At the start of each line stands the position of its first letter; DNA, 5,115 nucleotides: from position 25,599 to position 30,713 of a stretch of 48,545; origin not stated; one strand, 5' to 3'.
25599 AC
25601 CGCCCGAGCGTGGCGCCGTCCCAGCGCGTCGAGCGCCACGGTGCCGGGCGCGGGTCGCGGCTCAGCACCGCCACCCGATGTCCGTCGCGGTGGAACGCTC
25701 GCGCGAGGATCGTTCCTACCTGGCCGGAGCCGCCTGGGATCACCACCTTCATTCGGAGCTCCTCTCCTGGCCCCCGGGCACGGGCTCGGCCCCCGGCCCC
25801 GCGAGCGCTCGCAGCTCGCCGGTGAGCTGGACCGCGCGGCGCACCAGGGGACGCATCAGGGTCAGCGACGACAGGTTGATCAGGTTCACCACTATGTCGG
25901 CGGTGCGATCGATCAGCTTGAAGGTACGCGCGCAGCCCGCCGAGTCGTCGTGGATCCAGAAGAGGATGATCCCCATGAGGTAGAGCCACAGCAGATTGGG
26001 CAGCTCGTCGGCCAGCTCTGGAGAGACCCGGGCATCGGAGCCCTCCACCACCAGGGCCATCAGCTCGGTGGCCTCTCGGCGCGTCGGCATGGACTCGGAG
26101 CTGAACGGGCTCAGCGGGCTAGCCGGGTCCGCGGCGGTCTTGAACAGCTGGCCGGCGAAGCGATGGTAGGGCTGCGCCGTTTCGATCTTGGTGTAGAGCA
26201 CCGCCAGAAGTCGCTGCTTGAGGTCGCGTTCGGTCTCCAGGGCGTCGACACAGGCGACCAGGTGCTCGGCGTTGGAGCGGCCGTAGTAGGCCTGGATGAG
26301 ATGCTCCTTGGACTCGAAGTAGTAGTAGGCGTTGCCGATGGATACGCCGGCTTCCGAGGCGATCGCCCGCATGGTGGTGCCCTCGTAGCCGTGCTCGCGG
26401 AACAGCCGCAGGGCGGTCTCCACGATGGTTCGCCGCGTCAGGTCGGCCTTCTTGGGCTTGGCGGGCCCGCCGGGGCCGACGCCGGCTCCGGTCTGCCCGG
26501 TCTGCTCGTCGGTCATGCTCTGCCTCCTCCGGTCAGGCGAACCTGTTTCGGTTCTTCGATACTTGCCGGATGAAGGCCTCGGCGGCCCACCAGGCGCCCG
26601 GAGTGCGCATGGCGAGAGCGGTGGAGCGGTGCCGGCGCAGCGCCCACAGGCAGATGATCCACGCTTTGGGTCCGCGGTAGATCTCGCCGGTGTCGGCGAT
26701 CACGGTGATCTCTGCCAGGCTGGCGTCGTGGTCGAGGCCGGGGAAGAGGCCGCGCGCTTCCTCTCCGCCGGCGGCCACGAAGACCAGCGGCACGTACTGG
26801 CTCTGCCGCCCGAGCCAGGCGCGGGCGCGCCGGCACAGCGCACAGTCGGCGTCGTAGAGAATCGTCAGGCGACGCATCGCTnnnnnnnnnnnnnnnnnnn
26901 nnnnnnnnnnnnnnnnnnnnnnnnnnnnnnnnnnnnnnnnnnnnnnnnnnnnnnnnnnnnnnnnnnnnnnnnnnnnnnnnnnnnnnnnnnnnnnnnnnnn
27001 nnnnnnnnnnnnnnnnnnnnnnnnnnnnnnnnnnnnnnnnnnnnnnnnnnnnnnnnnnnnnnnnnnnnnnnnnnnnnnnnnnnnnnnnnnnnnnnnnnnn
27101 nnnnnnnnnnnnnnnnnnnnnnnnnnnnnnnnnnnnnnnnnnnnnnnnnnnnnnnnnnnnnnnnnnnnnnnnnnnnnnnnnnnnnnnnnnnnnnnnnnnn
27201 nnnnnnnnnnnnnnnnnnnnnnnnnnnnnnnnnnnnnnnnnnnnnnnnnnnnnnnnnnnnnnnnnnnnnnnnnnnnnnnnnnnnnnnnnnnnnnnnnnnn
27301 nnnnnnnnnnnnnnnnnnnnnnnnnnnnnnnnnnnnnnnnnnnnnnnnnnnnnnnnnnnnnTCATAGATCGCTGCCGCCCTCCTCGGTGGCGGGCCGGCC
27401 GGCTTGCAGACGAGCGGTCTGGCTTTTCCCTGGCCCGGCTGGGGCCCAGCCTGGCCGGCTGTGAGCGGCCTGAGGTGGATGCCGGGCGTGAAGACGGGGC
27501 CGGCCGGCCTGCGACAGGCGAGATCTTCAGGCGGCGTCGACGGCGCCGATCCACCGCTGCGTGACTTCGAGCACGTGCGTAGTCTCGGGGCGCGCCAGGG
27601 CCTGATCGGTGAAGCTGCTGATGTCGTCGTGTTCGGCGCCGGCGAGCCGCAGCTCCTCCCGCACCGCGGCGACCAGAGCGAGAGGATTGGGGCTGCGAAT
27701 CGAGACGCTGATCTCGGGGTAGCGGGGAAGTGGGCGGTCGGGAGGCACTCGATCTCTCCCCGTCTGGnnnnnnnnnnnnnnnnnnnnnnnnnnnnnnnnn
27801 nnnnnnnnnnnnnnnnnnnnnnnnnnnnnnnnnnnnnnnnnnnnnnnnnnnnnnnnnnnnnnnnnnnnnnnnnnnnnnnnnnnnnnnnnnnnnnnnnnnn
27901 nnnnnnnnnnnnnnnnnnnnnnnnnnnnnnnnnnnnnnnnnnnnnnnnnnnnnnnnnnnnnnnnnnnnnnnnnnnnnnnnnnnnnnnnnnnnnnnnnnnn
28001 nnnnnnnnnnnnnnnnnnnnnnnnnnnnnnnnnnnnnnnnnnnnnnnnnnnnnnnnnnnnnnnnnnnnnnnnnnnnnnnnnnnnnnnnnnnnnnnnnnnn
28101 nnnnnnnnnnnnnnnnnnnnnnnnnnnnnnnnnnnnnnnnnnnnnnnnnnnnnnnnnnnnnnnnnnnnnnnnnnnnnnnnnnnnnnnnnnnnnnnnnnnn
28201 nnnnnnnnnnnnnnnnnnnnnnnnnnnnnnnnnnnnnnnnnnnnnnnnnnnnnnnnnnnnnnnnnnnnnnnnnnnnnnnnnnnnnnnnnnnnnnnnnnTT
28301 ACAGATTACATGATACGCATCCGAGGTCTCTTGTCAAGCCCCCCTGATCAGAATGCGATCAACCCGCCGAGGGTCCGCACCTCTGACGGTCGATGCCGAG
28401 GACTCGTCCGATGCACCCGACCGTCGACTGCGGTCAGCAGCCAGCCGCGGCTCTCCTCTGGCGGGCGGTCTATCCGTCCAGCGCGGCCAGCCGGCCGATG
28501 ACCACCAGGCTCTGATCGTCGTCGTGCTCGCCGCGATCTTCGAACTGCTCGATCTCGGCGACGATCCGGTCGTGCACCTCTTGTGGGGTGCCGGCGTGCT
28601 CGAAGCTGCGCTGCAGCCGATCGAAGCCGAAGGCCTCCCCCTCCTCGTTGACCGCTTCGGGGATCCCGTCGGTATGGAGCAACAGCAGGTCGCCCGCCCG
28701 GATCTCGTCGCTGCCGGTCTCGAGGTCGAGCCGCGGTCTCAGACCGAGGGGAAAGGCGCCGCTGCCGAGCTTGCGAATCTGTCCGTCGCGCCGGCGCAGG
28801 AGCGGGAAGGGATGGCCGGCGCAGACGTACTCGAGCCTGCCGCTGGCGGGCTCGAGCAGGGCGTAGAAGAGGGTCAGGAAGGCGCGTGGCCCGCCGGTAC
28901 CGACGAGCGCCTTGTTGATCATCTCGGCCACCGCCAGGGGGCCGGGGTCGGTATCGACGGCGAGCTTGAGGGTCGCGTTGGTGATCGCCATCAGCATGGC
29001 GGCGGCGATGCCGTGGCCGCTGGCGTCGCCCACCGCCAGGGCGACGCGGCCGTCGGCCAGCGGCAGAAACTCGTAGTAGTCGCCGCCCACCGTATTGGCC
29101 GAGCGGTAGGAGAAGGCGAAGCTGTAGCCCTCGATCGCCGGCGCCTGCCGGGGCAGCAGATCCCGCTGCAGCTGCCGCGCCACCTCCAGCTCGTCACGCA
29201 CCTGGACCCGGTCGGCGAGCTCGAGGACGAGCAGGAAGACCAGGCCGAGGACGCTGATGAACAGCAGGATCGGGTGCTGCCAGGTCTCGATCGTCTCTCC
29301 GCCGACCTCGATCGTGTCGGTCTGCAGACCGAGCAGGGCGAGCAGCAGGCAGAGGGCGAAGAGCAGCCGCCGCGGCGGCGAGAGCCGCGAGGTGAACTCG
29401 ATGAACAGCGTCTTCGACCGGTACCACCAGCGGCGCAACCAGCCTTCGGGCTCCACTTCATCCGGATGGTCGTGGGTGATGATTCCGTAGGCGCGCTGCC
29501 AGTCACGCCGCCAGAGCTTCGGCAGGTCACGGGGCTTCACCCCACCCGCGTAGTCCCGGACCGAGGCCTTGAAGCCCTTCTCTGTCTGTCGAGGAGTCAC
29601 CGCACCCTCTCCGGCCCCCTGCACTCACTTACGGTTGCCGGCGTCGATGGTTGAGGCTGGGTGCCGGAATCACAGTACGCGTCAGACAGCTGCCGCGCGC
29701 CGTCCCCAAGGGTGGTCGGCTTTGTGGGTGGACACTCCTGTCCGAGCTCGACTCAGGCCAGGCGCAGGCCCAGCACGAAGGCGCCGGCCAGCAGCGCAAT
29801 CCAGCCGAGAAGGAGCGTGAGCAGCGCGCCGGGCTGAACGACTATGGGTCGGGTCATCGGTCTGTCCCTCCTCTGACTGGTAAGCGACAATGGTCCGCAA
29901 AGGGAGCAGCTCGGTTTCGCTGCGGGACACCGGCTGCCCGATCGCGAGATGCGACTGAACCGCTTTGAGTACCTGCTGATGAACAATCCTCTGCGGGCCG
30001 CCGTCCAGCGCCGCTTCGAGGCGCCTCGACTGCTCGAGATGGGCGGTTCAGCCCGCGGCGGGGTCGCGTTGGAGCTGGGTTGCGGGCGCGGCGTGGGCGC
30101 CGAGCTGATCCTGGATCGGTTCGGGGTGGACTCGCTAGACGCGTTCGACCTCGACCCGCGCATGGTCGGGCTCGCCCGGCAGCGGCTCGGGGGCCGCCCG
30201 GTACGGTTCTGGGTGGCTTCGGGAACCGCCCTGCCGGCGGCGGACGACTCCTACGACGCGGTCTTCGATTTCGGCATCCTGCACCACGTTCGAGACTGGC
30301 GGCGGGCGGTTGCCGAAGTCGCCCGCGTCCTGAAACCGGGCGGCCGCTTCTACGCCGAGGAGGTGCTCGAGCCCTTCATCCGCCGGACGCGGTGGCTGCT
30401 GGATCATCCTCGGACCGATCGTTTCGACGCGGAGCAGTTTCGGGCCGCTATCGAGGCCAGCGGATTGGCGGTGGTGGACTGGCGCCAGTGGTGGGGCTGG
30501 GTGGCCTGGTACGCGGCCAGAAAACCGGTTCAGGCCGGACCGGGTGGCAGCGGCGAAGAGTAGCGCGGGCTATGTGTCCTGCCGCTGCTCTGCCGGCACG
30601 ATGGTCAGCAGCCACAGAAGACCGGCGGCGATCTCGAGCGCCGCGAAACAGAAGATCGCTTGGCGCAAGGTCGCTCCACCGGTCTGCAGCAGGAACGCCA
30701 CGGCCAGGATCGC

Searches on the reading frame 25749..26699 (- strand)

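Call 38: search_protein_families(library=pfam, proteins=[window:25749-26699:-], max_evalue=0.001)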
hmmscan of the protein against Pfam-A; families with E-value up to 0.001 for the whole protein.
window:25749-26699:- (316 aa): 2 families
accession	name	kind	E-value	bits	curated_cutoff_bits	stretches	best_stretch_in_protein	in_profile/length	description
PF17931.6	TetR_C_23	-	1.7e-26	93.3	29.1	1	163-285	1-120/127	Tetracyclin repressor-like, C-terminal domain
PF00440.29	TetR_N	-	5.5e-18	64.9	24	1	92-137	1-46/47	Bacterial regulatory proteins, tetR family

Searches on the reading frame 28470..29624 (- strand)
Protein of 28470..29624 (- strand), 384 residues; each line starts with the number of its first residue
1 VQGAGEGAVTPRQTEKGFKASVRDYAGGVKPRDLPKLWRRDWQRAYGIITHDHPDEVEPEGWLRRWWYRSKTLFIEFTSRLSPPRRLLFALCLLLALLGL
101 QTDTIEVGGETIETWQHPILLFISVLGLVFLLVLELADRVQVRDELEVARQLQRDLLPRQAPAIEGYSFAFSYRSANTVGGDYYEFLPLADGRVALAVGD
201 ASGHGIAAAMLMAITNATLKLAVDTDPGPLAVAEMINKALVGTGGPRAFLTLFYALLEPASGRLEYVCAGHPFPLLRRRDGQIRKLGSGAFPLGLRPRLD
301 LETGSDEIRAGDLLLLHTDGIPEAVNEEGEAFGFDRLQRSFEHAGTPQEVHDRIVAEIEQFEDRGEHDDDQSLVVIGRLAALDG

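Call 38: search_protein_families(library=pfam, proteins=[window:28470-29624:-], max_evalue=0.001)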
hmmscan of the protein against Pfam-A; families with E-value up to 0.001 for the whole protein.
window:28470-29624:- (384 aa): 1 family
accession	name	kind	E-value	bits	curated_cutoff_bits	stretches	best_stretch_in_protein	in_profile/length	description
PF07228.17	SpoIIE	-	7.8e-43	147.1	25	1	191-377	2-190/192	Stage II sporulation protein E (SpoIIE)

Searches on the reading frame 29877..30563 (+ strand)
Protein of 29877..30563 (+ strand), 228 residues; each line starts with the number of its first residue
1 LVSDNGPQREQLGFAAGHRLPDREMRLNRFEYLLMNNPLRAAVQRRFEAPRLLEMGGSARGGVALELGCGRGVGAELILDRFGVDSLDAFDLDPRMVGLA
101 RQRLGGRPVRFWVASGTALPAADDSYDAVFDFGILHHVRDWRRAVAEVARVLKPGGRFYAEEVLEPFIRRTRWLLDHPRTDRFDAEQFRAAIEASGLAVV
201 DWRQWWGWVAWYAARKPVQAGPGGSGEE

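Call 38: search_protein_families(library=pfam, proteins=[window:29877-30563:+], max_evalue=0.001)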
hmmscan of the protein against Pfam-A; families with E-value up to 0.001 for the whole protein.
window:29877-30563:+ (228 aa): 7 families
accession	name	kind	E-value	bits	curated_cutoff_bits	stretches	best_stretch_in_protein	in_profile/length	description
PF08241.18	Methyltransf_11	-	9e-22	78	21.2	1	65-159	1-94/95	Methyltransferase domain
PF13649.12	Methyltransf_25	-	4e-20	72.8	27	1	65-156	2-97/97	Methyltransferase domain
PF08242.18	Methyltransf_12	-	5.3e-16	59.6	30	1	65-158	1-98/98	Methyltransferase domain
PF13489.12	Methyltransf_23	-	7.6e-15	55.4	27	1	51-200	12-162/164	Methyltransferase domain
PF01209.24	Ubie_methyltran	-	8.5e-12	45.4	20.1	1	32-165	20-156/233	ubiE/COQ5 methyltransferase family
PF13847.12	Methyltransf_31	-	3.8e-11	43.3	27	1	61-164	4-113/145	Methyltransferase domain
PF05148.21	Methyltransf_8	-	0.00068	20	27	0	117-165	114-161/219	Hypothetical methyltransferase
